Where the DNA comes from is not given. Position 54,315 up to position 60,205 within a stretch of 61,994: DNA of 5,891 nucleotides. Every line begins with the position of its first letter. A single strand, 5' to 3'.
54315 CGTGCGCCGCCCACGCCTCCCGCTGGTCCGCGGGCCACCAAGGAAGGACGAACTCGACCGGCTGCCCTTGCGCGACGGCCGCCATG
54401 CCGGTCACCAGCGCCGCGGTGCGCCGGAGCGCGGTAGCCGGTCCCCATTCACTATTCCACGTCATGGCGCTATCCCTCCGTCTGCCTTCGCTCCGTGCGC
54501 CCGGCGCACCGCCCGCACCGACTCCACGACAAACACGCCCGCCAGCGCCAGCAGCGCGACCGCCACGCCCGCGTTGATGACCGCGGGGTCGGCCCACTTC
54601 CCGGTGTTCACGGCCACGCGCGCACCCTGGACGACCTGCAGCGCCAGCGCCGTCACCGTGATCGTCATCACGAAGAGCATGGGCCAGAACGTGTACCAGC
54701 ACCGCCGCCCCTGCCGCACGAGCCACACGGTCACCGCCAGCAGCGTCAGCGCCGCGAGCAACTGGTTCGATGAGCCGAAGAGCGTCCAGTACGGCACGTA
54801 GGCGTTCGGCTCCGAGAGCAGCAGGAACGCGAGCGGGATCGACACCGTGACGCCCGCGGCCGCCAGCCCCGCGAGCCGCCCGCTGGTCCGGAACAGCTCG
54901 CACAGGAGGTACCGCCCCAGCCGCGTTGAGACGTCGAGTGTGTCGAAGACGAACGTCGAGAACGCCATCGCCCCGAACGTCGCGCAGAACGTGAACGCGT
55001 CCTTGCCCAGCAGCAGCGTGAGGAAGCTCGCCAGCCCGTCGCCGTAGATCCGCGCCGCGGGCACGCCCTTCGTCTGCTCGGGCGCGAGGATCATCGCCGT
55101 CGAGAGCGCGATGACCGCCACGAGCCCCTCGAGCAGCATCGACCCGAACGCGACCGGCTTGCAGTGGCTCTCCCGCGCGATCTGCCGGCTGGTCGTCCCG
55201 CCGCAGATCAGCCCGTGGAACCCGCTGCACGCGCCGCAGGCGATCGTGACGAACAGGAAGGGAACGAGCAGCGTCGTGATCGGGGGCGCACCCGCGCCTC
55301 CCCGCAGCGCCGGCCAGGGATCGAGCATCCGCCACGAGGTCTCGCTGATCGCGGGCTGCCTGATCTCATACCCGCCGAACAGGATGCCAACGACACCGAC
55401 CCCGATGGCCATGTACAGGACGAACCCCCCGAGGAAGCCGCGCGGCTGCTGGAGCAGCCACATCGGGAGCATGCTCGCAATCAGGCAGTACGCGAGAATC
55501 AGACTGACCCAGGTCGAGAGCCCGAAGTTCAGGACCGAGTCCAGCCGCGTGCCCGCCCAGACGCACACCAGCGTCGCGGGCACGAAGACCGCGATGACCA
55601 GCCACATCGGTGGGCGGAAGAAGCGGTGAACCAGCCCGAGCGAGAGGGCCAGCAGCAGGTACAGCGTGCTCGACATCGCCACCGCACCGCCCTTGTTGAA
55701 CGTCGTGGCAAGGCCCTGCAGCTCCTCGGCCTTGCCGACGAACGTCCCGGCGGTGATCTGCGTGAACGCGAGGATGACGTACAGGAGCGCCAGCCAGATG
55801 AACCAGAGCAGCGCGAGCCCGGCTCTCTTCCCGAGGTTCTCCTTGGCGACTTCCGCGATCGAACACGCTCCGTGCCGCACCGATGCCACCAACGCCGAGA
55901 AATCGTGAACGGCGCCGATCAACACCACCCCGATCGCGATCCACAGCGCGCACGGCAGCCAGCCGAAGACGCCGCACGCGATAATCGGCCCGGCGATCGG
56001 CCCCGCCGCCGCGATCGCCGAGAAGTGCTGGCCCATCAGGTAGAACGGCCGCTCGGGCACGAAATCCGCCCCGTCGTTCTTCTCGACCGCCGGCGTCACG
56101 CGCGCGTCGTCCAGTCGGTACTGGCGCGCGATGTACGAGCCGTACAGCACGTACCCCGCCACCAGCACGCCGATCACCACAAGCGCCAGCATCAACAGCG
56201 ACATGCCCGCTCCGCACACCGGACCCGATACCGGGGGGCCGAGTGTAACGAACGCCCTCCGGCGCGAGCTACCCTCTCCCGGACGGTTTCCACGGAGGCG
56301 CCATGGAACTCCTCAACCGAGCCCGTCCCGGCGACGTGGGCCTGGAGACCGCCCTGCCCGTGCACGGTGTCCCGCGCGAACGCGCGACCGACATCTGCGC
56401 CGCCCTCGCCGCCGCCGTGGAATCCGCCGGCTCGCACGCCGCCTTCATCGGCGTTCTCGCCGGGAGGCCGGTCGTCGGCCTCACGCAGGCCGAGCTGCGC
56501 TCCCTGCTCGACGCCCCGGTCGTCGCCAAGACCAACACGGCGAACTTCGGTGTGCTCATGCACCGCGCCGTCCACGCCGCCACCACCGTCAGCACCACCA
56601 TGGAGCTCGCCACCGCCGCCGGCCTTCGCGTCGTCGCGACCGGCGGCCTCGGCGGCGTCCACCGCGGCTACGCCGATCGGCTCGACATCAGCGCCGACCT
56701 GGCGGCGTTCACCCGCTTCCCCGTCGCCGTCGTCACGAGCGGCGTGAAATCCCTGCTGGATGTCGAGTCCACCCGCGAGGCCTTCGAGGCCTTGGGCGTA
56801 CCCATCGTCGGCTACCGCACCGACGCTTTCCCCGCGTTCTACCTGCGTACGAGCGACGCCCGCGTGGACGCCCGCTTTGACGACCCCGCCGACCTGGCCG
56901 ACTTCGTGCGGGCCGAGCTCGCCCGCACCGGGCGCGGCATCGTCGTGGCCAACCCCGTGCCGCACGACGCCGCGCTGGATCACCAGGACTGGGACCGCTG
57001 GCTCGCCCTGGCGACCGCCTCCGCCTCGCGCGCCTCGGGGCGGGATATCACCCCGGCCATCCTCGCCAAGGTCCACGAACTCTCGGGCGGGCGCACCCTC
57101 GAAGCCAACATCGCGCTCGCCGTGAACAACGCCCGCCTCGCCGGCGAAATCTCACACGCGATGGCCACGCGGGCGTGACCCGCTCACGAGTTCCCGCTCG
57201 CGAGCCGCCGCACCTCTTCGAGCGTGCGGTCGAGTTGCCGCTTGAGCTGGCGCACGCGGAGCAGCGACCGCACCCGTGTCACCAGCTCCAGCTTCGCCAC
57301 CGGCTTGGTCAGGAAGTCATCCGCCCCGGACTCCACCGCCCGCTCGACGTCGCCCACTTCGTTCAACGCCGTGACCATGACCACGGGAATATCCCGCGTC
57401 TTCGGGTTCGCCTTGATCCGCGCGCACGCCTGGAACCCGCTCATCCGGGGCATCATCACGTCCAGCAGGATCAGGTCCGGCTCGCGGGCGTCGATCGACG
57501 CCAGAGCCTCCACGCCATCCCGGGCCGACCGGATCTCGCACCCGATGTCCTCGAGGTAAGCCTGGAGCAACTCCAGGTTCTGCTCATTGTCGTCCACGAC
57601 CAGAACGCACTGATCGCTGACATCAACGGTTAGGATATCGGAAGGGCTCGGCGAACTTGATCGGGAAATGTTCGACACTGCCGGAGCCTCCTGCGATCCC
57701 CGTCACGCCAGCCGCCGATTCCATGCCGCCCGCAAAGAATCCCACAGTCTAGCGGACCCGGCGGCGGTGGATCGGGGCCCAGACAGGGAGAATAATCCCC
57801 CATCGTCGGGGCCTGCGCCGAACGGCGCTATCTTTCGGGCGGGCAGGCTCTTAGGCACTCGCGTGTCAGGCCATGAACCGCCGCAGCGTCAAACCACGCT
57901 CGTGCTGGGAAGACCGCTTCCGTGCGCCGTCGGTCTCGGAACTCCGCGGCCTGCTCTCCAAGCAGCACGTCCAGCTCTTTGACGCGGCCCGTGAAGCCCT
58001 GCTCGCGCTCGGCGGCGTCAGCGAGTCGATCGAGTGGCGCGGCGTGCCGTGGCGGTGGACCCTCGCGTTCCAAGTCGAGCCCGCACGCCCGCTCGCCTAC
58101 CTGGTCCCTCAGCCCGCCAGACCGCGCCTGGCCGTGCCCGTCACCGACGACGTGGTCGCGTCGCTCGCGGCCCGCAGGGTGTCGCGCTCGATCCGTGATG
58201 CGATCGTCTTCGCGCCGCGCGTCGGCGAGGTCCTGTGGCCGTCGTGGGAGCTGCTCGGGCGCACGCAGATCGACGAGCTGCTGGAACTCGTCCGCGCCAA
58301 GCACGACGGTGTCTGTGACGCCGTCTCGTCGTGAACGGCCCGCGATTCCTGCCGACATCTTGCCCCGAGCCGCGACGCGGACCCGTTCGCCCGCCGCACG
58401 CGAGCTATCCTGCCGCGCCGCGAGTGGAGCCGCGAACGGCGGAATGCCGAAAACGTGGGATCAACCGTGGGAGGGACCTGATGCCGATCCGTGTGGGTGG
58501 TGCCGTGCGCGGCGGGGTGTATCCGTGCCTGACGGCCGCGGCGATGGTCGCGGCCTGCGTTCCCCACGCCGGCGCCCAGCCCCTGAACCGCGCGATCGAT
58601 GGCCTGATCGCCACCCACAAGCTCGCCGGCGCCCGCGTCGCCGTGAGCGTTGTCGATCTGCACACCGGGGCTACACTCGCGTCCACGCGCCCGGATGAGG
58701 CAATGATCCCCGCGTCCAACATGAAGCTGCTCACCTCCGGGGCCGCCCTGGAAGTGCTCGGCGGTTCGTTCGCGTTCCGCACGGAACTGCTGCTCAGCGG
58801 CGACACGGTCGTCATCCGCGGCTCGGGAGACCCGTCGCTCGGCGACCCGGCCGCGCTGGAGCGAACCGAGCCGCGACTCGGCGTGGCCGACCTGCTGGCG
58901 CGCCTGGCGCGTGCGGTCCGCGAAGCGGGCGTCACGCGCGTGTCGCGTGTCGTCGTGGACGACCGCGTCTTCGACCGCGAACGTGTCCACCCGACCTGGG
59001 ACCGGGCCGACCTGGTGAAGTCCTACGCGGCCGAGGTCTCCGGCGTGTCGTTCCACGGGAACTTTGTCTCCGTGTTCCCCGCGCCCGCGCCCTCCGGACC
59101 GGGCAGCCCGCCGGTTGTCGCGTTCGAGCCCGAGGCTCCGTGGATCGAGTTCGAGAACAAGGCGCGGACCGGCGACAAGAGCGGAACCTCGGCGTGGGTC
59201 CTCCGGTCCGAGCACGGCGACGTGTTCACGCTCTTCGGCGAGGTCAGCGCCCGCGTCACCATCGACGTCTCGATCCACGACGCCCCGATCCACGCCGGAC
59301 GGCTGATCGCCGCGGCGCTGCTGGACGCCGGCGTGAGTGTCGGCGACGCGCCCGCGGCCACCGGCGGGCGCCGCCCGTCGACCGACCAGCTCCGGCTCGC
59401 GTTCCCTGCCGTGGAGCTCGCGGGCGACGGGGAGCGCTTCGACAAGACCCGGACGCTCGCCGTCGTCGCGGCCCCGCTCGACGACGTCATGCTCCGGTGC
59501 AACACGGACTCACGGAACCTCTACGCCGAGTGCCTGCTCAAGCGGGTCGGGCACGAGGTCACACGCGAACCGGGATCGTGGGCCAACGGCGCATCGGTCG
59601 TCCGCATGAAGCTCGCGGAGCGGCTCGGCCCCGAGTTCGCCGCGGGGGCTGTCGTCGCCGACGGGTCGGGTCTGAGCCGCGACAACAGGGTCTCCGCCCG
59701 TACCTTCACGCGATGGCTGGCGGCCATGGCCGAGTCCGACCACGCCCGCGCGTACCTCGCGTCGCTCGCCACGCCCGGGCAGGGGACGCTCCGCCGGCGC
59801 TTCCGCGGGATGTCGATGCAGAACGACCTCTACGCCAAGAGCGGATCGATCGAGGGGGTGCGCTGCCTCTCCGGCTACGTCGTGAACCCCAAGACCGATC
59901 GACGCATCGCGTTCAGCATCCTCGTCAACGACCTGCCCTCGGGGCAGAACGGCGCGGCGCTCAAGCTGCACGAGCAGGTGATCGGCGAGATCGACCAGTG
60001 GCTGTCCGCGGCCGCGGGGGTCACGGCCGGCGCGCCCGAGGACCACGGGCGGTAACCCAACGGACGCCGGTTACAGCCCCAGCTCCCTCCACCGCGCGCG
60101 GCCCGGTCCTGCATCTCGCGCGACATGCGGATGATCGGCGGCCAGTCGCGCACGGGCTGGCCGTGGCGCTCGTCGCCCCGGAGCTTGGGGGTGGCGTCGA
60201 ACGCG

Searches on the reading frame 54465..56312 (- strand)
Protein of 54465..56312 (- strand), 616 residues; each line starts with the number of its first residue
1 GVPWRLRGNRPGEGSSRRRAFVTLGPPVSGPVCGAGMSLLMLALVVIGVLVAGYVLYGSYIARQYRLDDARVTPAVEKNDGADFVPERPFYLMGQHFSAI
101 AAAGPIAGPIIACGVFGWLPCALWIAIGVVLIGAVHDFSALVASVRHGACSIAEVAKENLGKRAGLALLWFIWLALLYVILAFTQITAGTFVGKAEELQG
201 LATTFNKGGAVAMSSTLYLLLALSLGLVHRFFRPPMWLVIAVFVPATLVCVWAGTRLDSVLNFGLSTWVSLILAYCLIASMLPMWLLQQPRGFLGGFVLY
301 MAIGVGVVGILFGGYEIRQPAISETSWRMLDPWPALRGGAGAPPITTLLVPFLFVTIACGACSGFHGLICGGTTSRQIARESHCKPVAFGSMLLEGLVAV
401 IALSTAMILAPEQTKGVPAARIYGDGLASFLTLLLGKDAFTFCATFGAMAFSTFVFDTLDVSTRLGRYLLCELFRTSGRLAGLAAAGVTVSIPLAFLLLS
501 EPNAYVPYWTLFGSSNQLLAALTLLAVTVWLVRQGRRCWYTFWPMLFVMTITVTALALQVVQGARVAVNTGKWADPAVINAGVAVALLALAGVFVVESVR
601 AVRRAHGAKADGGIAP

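Call 49: search_protein_families(library=pfam, proteins=[window:54465-56312:-], max_evalue=0.00001)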
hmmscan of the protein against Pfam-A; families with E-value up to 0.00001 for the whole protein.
window:54465-56312:- (616 aa): 1 family
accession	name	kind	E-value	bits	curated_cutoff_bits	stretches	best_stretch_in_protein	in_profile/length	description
PF02554.20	CstA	-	2e-117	393.7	27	2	40-417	3-362/560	Carbon starvation protein CstA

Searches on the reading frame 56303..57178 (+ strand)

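Call 8: search_protein_families(library=pfam, proteins=[window:56303-57178:+], max_evalue=0.01)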
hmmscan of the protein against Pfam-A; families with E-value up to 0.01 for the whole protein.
window:56303-57178:+ (291 aa): 1 family
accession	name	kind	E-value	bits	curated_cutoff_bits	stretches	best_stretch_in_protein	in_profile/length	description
PF04227.17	Indigoidine_A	-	6.3e-82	275.6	25.2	1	12-285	13-290/291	Indigoidine synthase A like protein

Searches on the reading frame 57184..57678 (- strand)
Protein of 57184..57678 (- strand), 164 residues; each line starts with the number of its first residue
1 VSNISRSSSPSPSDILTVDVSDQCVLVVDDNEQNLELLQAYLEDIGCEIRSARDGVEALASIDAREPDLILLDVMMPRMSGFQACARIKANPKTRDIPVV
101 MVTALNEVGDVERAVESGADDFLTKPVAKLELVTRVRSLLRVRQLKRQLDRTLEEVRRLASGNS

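Call 8: search_protein_families(library=pfam, proteins=[window:57184-57678:-], max_evalue=0.01)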
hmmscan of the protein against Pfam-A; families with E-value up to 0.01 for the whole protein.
window:57184-57678:- (164 aa): 2 families
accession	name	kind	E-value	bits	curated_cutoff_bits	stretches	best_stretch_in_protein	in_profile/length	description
PF00072.30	Response_reg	-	5.2e-32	110.8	30.2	1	25-137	1-111/111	Response regulator receiver domain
PF02310.24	B12-binding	-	0.0069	16.6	32.1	0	37-101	19-86/121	B12 binding domain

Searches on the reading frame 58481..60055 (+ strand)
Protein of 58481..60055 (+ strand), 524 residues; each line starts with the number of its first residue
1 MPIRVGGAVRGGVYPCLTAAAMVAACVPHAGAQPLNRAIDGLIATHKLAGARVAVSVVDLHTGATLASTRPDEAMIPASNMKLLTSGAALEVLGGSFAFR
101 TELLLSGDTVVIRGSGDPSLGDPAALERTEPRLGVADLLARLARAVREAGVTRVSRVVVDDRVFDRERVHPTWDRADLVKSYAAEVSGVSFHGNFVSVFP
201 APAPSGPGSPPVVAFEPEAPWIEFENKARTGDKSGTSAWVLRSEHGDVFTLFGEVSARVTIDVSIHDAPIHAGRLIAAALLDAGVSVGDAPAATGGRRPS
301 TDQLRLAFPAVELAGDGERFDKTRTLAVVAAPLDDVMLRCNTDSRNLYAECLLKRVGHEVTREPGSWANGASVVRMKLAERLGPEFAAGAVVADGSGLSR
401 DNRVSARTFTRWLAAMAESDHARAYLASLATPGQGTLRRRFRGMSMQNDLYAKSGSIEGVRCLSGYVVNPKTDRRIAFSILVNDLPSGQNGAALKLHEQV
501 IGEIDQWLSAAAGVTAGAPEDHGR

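Call 8: search_protein_families(library=pfam, proteins=[window:58481-60055:+], max_evalue=0.01)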
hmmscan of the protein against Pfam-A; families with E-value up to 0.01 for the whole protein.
window:58481-60055:+ (524 aa): 2 families
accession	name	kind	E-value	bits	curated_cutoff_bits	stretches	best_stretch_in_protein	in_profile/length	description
PF02113.21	Peptidase_S13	-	5.8e-73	246.6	22.8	2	324-486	264-425/444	D-Ala-D-Ala carboxypeptidase 3 (S13) family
PF13354.11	Beta-lactamase2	-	1.8e-05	24.7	22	0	392-482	130-214/214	Beta-lactamase enzyme family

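Call 9: search_protein_families(library=ncbifam, proteins=[window:58481-60055:+], max_evalue=0.01)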
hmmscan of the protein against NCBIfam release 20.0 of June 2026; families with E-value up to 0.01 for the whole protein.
window:58481-60055:+ (524 aa): 4 families
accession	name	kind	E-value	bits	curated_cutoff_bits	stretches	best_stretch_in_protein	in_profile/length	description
TIGR00666.1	PBP4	equivalog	1.7e-54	185.1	107.8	1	62-484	1-397/397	D-alanyl-D-alanine carboxypeptidase/D-alanyl-D-alanine endopeptidase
NF008322.0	PRK11113.1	equivalog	1.6e-36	125.8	527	2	329-484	291-447/477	serine-type D-Ala-D-Ala carboxypeptidase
NF051480.1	OKP-D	exception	0.0024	17.4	650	1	24-91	12-78/286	OKP-D family broad-spectrum class A beta-lactamase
NF000233.2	LEN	exception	0.005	16.3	640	1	26-91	17-78/286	LEN family class A beta-lactamase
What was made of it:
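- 58481..60055 (+): dacB (PBP4, peptidase S13), the convergent neighbour that marks the ancestral position of the ubiD end. Pfam PF02113 5.8e-73 and TIGR00666 (calls 8, 9).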
